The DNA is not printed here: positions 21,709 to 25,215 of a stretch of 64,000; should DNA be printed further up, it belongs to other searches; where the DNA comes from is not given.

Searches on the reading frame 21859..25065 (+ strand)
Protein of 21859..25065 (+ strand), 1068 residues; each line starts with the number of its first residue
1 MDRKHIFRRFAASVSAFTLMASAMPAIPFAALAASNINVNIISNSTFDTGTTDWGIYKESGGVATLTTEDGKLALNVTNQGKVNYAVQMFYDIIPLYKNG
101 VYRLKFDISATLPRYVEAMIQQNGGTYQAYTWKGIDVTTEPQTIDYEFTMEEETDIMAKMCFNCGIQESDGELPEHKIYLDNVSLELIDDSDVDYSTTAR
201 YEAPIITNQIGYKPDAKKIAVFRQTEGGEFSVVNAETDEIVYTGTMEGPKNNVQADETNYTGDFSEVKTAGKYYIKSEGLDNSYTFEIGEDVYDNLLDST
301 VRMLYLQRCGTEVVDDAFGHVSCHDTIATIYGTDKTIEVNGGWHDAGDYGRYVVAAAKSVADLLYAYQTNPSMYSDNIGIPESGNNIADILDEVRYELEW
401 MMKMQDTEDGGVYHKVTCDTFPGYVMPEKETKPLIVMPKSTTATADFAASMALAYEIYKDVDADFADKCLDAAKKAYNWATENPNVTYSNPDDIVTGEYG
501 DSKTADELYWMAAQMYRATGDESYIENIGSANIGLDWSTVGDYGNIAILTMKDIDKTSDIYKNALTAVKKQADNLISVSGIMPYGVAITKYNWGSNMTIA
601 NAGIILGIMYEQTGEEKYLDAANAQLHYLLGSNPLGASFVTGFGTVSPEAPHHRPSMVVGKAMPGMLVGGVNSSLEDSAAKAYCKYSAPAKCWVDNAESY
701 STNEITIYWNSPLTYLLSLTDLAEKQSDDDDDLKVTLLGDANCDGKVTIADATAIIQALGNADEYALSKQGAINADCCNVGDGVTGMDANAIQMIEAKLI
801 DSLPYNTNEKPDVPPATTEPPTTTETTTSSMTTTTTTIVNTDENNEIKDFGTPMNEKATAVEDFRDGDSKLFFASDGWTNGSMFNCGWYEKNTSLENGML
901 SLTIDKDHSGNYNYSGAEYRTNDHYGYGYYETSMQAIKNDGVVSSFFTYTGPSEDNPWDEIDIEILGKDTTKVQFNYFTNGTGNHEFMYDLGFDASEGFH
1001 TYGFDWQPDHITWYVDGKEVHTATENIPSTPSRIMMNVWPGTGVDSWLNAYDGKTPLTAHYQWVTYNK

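Call 53: search_protein_families(library=pfam, proteins=[window:21859-25065:+], max_evalue=0.00001)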
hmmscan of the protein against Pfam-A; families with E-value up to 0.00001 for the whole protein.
window:21859-25065:+ (1068 aa): 4 families
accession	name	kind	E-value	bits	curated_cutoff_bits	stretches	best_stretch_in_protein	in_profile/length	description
PF00759.25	Glyco_hydro_9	-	8.9e-96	322.3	27.7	1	293-717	1-444/444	Glycosyl hydrolase family 9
PF00722.28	Glyco_hydro_16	-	8.7e-44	149.5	22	1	881-1051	2-166/175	Glycosyl hydrolases family 16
PF02927.20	CelD_N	-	2.4e-22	79.9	24.6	1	202-280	3-84/86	Cellulase N-terminal ig-like domain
PF02018.23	CBM_4_9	-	3.8e-15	56.9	25.9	1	40-155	2-122/136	Carbohydrate binding domain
